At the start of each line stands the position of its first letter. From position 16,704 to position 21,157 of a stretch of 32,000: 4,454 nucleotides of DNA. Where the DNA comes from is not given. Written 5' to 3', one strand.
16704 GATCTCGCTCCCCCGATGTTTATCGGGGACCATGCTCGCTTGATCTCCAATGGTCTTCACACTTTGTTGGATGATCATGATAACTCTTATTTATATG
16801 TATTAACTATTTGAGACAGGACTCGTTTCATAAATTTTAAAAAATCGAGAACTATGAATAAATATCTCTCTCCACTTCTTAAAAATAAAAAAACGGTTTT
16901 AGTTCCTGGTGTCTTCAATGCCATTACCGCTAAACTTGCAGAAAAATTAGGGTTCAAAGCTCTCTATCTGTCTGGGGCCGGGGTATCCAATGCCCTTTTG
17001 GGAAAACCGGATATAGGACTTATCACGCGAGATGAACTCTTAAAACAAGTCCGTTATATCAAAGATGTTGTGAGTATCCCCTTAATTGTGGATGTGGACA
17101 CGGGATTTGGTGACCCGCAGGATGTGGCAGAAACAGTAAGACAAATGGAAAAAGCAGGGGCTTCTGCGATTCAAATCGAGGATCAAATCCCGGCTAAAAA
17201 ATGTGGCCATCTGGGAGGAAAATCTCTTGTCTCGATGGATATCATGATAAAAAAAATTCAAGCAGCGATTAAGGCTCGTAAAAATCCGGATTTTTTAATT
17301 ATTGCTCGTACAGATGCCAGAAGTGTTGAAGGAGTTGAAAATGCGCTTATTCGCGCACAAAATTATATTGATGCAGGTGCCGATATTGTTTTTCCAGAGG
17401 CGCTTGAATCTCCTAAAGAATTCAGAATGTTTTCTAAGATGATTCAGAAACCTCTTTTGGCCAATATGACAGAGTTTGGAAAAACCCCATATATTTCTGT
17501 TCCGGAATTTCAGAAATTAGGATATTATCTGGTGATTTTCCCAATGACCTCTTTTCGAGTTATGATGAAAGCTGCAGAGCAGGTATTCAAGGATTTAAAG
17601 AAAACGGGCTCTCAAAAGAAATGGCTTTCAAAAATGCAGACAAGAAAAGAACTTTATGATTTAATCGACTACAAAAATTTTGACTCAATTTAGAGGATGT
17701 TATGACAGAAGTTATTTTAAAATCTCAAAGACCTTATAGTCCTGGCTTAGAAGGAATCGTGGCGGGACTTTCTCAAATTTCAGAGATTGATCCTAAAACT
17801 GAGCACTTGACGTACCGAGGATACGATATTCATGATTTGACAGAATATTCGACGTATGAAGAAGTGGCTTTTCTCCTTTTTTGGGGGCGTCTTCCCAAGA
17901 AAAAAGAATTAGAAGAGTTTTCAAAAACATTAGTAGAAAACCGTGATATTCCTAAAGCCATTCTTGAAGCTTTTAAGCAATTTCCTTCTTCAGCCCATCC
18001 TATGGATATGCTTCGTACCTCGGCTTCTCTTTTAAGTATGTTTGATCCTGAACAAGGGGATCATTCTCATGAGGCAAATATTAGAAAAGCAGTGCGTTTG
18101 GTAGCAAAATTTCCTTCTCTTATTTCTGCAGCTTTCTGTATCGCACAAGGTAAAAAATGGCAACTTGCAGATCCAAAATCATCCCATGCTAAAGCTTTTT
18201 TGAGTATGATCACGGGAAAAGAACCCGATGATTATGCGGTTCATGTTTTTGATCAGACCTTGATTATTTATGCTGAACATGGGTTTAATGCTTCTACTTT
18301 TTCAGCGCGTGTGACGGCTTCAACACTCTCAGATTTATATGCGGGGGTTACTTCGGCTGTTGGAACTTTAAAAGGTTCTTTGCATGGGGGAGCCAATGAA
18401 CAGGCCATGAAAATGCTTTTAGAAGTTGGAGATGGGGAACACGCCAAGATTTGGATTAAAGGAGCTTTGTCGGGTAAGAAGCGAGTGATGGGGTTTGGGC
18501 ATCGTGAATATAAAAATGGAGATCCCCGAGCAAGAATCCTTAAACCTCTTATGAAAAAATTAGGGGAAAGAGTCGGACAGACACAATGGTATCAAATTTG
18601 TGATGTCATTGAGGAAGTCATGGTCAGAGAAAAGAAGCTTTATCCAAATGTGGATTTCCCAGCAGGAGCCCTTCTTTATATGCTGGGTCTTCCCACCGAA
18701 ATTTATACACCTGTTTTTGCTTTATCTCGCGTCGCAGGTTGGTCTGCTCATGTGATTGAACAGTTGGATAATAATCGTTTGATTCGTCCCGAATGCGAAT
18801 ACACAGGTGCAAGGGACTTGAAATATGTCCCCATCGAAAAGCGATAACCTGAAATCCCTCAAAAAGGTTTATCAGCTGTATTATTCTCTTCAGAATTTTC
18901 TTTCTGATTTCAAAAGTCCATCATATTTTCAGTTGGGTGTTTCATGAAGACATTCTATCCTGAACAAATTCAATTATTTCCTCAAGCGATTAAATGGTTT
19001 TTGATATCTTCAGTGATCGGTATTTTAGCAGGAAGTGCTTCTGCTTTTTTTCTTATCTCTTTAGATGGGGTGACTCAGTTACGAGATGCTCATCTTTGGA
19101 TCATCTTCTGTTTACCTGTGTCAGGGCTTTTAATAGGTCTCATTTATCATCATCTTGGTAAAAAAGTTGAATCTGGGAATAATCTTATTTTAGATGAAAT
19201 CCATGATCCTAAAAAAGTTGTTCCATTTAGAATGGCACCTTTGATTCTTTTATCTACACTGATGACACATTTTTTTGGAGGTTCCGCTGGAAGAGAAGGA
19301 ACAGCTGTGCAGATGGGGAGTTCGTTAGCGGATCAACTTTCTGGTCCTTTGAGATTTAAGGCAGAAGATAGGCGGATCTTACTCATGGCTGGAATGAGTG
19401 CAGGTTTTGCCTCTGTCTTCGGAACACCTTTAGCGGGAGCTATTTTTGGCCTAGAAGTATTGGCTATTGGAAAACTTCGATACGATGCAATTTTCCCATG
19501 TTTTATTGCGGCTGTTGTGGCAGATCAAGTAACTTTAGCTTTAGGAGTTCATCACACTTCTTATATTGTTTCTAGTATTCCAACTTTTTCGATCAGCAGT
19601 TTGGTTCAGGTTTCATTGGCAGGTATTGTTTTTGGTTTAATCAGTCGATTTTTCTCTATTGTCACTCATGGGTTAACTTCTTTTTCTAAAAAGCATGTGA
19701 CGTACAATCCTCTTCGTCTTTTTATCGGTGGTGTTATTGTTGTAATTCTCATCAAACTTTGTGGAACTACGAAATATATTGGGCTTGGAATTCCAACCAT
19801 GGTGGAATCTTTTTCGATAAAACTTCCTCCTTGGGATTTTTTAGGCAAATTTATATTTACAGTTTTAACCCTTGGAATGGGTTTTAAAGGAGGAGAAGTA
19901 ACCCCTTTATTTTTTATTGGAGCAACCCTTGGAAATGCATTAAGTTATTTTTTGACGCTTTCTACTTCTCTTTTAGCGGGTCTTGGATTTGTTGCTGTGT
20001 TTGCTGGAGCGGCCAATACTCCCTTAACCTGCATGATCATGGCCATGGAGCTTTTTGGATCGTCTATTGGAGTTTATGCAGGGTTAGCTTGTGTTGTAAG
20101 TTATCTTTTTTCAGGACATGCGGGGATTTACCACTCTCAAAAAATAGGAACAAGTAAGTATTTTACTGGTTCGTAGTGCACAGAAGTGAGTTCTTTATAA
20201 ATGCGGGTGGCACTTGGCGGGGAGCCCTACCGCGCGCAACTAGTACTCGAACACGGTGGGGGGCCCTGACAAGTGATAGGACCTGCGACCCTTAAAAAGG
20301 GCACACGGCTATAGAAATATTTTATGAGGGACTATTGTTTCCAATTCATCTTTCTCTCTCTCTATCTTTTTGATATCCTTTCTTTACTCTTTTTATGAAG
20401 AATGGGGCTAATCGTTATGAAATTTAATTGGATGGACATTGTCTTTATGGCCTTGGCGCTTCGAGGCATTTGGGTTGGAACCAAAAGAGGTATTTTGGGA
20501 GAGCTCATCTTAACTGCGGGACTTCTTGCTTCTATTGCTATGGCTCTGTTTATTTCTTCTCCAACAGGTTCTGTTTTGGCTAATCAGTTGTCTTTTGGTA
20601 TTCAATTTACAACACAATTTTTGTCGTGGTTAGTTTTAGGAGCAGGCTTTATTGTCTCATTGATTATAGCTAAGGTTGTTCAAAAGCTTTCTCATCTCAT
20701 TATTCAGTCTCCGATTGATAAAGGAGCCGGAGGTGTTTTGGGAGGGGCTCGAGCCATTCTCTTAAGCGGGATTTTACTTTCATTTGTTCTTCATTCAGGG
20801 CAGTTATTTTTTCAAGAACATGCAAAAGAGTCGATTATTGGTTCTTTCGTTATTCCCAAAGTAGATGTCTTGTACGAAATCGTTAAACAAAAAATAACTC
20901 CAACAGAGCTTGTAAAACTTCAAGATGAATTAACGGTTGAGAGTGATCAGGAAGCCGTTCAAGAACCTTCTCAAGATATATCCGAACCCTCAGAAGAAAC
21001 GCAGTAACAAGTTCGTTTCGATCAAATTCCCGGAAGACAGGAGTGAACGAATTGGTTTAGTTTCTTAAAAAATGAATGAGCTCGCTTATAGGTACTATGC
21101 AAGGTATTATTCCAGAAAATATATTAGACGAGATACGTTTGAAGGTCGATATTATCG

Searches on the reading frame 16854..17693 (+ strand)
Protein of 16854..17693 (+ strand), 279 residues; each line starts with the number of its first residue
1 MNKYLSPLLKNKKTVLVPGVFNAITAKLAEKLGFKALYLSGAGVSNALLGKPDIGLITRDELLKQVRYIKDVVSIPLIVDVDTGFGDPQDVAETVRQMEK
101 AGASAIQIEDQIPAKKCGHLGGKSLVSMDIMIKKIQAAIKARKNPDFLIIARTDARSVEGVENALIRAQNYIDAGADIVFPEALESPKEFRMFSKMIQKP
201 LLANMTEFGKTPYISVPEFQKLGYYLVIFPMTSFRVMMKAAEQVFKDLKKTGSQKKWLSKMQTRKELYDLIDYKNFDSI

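Call 13: search_protein_families(library=ncbifam, proteins=[window:16854-17693:+])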
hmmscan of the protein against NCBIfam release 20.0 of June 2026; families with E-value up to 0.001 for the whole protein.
window:16854-17693:+ (279 aa): 8 families
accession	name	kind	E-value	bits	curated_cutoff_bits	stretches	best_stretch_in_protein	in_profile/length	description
TIGR02317.1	prpB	equivalog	7.8e-117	389.5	354.4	1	5-278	5-277/285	methylisocitrate lyase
NF008455.0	PRK11320.1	equivalog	7.6e-101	337.2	353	1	9-277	15-283/295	methylisocitrate lyase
TIGR02319.1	CPEP_Pphonmut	equivalog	1e-60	205.4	420.05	1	8-273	11-279/294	carboxyvinyl-carboxyphosphonate phosphorylmutase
TIGR02320.1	PEP_mutase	equivalog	8.2e-42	143.1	319.55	1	6-274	2-283/284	phosphoenolpyruvate mutase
TIGR02321.1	Pphn_pyruv_hyd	equivalog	6.2e-32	110.8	374.4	1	19-270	21-275/290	phosphonopyruvate hydrolase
NF011645.0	PRK15063.1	equivalog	4e-19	68.8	562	1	74-159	147-235/430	isocitrate lyase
TIGR01346.1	isocit_lyase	equivalog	1.1e-16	60.3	275.9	1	68-162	146-241/527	isocitrate lyase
NF005074.0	PRK06498.1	equivalog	1.5e-13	50.2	446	1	74-157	178-265/531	isocitrate lyase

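Call 15: find_encoding_contigs(protein=window:16854-17693:+, flank=10000, max_places=10)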
Protein window:16854-17693:+ (279 aa): 1 contig read that carries it; 1 place shown.
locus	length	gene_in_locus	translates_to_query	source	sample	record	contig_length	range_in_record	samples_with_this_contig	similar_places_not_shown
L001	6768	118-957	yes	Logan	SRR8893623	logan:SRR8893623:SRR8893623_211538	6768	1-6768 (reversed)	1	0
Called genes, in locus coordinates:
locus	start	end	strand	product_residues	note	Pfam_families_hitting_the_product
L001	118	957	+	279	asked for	PF13714:PEP_mutase, PF00463:ICL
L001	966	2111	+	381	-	PF00285:Citrate_synt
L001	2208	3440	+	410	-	PF00654:Voltage_CLC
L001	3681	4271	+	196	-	PF02674:Colicin_V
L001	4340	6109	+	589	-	PF01807:Zn_ribbon_DnaG, PF08275:DNAG_N, PF01751:Toprim, PF13155:Toprim_2, PF13362:Toprim_3, PF13662:Toprim_4, PF10410:DnaB_bind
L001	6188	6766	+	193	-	?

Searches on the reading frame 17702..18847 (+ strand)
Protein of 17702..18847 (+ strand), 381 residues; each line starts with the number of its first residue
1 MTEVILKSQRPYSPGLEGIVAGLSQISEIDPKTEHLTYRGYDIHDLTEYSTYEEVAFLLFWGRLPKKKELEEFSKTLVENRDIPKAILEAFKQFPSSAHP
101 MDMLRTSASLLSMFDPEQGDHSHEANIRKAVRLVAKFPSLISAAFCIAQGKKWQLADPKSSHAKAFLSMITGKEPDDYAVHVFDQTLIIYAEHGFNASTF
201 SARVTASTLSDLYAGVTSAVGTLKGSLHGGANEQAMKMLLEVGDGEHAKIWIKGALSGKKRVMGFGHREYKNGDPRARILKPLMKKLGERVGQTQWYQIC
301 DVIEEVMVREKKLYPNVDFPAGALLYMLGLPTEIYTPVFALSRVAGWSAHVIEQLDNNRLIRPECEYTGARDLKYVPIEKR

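Call 13: search_protein_families(library=ncbifam, proteins=[window:17702-18847:+])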
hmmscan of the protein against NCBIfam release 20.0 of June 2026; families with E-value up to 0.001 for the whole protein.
window:17702-18847:+ (381 aa): 22 families
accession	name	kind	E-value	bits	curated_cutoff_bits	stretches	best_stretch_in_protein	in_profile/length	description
TIGR01800.1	cit_synth_II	subfamily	2.6e-146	487.1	421.3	1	15-381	2-368/368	2-methylcitrate synthase/citrate synthase II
NF010636.0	PRK14033.1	equivalog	7e-129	429.9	479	1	14-372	11-369/376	bifunctional 2-methylcitrate synthase/citrate synthase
NF041301.1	Cit_synth_Halo_CitZ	equivalog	3.7e-124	414.6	550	1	14-381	7-379/379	citrate synthase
NF010637.0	PRK14034.1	equivalog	3.9e-124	414.4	594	1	14-381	5-371/372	citrate synthase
NF010639.0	PRK14036.1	equivalog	1e-122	409.5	502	1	10-381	4-378/379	citrate synthase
NF010638.0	PRK14035.1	equivalog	1.4e-118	396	572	1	14-381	6-372/372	citrate synthase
NF009006.1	PRK12351.1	equivalog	1e-116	389.4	550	1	13-381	7-376/376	bifunctional 2-methylcitrate synthase/citrate synthase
NF009004.0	PRK12349.1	equivalog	5.7e-115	384.1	508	1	7-373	2-369/372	citrate synthase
NF041157.1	Cit_synThplmales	equivalog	8.6e-108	360.8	590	1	13-381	5-376/377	citrate synthase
NF010640.0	PRK14037.1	subfamily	3e-97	325.9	504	1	13-381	5-377/377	citrate synthase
NF004126.0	PRK05614.1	equivalog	2.4e-82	276.7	505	1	12-381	45-430/430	citrate synthase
NF009005.0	PRK12350.1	subfamily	1.6e-75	254.6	332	1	13-371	5-351/366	citrate synthase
NF010635.0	PRK14032.1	subfamily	4e-71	239.9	426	1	21-381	44-448/448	citrate synthase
TIGR01798.1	cit_synth_I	equivalog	3.6e-70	236.7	485.15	1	12-371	32-408/412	citrate synthase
NF007128.0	PRK09569.1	subfamily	4e-38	131.2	344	1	14-352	40-407/437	citrate (Si)-synthase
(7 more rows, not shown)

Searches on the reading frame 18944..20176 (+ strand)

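Call 13: search_protein_families(library=ncbifam, proteins=[window:18944-20176:+])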
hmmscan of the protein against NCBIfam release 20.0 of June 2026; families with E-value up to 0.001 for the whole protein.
window:18944-20176:+ (410 aa): 3 families
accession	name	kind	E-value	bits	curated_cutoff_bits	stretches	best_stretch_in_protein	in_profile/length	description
NF002505.0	PRK01862.1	equivalog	1.3e-27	96.7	482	1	49-389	67-418/577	ClcB-like voltage-gated chloride channel protein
NF003640.0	PRK05277.1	equivalog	1.8e-21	76.4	350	1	17-370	32-413/471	H(+)/Cl(-) exchange transporter ClcA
NF002437.0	PRK01610.1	equivalog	3.8e-14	52.6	425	1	104-390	117-412/429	voltage-gated ClC-type chloride channel ClcB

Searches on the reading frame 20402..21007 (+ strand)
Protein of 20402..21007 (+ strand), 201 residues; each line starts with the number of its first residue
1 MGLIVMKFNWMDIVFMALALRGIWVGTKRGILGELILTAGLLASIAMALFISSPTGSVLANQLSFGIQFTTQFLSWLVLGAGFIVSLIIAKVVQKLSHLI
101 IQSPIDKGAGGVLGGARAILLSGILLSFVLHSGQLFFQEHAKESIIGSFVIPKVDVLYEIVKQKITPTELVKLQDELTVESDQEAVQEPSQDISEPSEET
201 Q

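Call 13: search_protein_families(library=ncbifam, proteins=[window:20402-21007:+])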
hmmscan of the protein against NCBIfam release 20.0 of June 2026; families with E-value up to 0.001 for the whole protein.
window:20402-21007:+ (201 aa): 1 family
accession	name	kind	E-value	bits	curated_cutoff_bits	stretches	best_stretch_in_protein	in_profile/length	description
NF033740.0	MarP_fam_protase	equivalog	7.5e-06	25.2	250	1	11-197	1-181/390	MarP family serine protease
